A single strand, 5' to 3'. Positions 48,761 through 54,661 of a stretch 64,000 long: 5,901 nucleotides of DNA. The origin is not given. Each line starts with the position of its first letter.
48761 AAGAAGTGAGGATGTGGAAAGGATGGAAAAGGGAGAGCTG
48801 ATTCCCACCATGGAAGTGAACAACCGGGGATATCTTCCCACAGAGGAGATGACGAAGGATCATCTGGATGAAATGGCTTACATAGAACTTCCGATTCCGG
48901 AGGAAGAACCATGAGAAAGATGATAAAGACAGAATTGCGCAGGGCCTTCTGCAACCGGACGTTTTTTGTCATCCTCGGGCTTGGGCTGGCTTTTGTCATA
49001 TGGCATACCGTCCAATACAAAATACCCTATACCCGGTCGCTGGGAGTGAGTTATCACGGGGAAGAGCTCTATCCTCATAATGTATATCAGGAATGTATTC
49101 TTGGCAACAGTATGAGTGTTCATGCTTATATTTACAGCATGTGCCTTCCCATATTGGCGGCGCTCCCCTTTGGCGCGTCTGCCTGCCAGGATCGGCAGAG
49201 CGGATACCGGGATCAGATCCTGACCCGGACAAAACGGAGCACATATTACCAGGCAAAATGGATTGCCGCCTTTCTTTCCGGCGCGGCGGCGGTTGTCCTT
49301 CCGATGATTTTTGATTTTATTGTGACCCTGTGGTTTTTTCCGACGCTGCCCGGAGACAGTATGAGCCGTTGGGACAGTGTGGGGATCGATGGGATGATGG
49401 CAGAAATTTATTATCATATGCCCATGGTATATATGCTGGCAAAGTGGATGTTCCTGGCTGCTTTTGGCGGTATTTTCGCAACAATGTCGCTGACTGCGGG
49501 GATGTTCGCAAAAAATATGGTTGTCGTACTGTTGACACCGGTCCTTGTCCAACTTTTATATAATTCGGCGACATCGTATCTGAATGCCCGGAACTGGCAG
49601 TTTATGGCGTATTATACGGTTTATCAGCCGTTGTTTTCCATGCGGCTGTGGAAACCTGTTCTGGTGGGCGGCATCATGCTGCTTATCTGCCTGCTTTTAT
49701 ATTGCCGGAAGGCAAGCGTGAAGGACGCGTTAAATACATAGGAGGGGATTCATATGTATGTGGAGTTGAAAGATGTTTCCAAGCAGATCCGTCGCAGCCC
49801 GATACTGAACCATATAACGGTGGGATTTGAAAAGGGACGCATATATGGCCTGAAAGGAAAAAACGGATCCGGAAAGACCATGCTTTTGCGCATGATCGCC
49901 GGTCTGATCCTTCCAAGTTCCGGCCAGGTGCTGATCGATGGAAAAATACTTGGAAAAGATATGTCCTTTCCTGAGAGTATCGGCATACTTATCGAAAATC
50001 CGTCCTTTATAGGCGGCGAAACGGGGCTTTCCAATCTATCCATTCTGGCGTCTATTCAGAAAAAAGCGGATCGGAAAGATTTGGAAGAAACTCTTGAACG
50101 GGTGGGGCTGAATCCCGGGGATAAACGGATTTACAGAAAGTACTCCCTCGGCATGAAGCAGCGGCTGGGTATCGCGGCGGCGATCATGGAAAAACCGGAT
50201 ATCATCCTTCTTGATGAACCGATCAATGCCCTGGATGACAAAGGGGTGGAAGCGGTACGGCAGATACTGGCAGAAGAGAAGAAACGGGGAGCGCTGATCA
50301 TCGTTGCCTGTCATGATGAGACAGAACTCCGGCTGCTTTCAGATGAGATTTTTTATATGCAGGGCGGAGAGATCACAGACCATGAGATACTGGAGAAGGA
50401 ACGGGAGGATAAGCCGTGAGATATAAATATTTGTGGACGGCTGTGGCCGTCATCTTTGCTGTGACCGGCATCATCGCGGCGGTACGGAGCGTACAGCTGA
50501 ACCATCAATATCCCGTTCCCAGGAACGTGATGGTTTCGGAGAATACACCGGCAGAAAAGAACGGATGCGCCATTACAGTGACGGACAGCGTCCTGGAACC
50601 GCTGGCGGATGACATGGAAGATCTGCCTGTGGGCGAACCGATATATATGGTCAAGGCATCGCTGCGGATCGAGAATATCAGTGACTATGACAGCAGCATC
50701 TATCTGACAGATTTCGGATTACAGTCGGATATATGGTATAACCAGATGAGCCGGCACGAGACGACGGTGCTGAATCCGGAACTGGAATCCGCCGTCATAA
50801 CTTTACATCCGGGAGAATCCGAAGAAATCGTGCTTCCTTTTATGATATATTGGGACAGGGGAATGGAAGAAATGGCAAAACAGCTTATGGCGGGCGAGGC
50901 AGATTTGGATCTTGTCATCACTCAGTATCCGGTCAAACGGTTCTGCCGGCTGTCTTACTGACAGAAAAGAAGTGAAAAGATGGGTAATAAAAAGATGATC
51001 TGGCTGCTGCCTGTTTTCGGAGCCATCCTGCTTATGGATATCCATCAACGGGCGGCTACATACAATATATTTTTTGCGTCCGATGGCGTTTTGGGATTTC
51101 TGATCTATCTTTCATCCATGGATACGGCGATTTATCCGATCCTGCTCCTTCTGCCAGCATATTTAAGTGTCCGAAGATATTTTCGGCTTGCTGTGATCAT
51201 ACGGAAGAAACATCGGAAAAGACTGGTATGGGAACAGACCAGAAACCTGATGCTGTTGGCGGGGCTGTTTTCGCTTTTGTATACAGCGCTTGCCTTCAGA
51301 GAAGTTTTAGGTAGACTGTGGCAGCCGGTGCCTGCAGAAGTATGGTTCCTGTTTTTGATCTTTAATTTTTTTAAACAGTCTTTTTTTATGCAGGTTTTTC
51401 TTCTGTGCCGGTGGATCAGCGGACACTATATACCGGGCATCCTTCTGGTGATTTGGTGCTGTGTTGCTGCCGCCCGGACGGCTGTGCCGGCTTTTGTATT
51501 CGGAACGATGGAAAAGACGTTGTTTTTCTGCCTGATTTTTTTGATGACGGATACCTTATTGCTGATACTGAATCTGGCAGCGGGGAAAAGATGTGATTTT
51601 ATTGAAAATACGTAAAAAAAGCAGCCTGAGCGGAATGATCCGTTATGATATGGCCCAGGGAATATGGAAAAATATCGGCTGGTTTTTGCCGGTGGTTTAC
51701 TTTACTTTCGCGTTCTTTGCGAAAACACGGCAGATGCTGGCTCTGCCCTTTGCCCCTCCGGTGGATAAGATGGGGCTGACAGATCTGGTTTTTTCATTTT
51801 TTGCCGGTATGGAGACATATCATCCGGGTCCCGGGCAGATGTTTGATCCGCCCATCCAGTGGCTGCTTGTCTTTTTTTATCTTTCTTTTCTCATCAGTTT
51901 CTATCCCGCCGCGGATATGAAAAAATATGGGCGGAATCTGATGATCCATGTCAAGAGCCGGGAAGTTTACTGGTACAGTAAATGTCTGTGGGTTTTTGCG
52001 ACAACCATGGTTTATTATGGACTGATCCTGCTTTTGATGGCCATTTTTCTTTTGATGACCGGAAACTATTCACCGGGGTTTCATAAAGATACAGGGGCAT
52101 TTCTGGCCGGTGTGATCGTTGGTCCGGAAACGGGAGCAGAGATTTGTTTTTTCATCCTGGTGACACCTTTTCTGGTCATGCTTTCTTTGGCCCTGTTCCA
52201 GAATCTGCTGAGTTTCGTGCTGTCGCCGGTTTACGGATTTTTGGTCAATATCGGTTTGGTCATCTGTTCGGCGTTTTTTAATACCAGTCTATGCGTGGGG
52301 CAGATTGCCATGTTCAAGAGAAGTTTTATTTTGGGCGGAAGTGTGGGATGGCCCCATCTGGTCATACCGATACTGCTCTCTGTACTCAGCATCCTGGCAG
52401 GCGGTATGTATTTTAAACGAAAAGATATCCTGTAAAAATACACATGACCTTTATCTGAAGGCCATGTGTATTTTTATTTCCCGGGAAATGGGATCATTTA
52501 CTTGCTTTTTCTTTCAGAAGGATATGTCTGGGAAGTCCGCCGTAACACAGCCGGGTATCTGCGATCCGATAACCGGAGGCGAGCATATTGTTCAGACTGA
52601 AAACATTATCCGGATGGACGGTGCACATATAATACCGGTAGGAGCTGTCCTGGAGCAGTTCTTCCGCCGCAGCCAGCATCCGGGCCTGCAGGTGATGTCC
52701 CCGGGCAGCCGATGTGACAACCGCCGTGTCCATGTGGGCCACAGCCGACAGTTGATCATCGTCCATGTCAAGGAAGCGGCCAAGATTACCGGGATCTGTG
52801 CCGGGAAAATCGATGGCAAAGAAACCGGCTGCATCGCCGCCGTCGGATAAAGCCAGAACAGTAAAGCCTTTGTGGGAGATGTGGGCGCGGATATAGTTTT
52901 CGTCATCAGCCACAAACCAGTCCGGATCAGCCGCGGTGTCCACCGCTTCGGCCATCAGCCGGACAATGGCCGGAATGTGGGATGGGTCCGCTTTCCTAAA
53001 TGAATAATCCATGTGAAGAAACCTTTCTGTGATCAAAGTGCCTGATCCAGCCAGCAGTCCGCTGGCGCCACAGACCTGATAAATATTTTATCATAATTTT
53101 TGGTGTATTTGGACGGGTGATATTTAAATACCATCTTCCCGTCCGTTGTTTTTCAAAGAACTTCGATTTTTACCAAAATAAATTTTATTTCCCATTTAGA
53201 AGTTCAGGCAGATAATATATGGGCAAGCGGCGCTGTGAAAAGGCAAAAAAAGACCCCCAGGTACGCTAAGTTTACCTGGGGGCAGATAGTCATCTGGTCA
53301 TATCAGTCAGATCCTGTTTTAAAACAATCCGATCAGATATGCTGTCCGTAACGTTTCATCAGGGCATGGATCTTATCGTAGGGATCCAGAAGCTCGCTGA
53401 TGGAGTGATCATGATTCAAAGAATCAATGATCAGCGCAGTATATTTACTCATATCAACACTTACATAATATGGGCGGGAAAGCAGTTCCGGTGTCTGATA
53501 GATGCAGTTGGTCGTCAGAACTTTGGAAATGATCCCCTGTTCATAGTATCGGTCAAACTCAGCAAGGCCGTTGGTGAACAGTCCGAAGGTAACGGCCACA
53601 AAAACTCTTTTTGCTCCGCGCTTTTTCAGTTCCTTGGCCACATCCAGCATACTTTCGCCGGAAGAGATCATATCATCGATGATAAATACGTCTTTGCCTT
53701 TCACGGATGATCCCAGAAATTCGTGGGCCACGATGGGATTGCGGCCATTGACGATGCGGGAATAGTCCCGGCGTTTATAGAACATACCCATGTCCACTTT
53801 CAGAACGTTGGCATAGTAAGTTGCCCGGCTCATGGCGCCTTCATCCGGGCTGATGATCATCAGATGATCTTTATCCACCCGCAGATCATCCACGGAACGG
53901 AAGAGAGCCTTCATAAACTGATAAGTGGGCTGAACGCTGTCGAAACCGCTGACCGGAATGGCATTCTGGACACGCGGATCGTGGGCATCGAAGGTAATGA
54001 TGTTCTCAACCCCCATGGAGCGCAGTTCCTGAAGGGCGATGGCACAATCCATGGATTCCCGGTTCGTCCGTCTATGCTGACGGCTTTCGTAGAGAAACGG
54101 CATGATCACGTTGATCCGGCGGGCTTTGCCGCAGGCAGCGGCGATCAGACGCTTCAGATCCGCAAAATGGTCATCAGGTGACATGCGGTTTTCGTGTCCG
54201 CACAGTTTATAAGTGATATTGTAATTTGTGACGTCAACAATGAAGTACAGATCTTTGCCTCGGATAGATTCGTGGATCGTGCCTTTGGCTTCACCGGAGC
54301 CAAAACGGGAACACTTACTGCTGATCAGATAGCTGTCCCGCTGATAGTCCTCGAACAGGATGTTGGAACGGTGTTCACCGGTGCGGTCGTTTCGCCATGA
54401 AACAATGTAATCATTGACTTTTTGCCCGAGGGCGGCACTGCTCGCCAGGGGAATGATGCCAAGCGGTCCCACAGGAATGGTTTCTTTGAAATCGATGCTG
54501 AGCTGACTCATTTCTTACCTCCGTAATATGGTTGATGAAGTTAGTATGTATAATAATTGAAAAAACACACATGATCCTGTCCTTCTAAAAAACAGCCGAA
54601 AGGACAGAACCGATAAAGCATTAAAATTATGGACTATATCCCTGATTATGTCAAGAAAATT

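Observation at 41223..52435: Candidate new circuit: a LanM-modified peptide in the pheromone slot of a LytTR/HPK10 three-component system, driving a secreted-protein/ABC operon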

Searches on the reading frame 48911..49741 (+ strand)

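Call 3: search_protein_families(library=pfam, proteins=[window:48911-49741:+], max_evalue=0.01)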
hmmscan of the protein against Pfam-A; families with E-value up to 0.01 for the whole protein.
window:48911-49741:+ (276 aa): 0 families

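Call 4: search_protein_families(library=ncbifam, proteins=[window:48911-49741:+], max_evalue=0.01)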
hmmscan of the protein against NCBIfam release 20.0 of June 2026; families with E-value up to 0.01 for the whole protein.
window:48911-49741:+ (276 aa): 0 families

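Call 59: search_protein_families(library=pfam, proteins=[window:48911-49741:+], max_evalue=5)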
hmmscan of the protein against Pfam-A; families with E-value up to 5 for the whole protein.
window:48911-49741:+ (276 aa): 0 families

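Call 73: search_protein_families(library=ncbifam, proteins=[window:48911-49741:+], max_evalue=5)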
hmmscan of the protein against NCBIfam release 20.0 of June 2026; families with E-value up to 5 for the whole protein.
window:48911-49741:+ (276 aa): 1 family
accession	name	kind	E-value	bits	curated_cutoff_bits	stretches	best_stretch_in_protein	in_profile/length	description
NF045757.1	MPN565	equivalog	1.5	8.4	130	1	166-224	96-153/200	MPN565 family protein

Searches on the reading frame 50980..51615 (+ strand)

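Call 14: search_protein_families(library=pfam, proteins=[window:50980-51615:+], max_evalue=0.01)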
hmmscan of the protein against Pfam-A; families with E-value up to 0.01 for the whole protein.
window:50980-51615:+ (211 aa): 0 families

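Call 59: search_protein_families(library=pfam, proteins=[window:50980-51615:+], max_evalue=5)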
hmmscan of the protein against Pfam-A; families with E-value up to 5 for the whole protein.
window:50980-51615:+ (211 aa): 0 families

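Call 73: search_protein_families(library=ncbifam, proteins=[window:50980-51615:+], max_evalue=5)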
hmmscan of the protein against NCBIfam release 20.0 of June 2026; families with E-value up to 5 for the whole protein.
window:50980-51615:+ (211 aa): 1 family
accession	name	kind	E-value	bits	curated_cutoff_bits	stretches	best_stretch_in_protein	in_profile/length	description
NF035952.1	WxPxxD_TM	subfamily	0.011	15.4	70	1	43-147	46-152/234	WxPxxD family membrane protein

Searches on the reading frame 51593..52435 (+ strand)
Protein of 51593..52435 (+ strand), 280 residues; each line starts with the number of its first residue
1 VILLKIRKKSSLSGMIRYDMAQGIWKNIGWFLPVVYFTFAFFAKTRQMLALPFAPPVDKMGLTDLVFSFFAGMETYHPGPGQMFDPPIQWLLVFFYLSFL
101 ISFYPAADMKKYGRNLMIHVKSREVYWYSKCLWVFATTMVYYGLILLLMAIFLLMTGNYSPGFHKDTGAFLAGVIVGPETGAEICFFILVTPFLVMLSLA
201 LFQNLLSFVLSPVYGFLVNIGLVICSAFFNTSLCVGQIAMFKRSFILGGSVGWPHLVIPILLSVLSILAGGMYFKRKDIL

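Call 14: search_protein_families(library=pfam, proteins=[window:51593-52435:+], max_evalue=0.01)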
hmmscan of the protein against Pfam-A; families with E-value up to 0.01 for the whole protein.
window:51593-52435:+ (280 aa): 0 families

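Call 59: search_protein_families(library=pfam, proteins=[window:51593-52435:+], max_evalue=5)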
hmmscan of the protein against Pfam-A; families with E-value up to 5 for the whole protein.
window:51593-52435:+ (280 aa): 1 family
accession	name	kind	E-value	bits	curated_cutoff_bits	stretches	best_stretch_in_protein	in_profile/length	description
PF10920.14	DUF2705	-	0.62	9.8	22.4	1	88-156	42-107/225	Protein of unknown function (DUF2705)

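Call 73: search_protein_families(library=ncbifam, proteins=[window:51593-52435:+], max_evalue=5)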
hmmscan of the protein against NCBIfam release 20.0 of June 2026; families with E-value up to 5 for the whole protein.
window:51593-52435:+ (280 aa): 1 family
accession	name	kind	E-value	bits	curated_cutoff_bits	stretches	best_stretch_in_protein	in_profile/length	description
NF010299.0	PRK13739.1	equivalog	0.051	13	177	1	129-162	22-55/197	conjugal transfer pilus-stabilizing protein TraP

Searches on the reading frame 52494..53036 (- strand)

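Call 14: search_protein_families(library=pfam, proteins=[window:52494-53036:-], max_evalue=0.01)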
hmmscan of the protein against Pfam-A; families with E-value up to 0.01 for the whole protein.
window:52494-53036:- (180 aa): 1 family
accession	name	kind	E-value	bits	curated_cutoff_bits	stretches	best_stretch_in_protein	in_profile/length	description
PF00583.31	Acetyltransf_1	-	0.0011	19.7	20.7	1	43-148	19-108/116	Acetyltransferase (GNAT) family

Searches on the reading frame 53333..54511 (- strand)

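Call 14: search_protein_families(library=pfam, proteins=[window:53333-54511:-], max_evalue=0.01)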
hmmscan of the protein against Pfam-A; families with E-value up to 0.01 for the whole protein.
window:53333-54511:- (392 aa): 3 families
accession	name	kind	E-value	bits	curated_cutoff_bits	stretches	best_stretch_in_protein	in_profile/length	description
PF13793.12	Pribosyltran_N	-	7.9e-21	74.5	25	1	19-167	3-117/117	N-terminal domain of ribose phosphate pyrophosphokinase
PF00156.33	Pribosyltran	-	1.4e-14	54.2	26.3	1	212-312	26-125/158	Phosphoribosyl transferase domain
PF14572.12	Pribosyl_synth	-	4.6e-12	46.7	27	1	269-374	80-182/184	Phosphoribosyl synthetase-associated domain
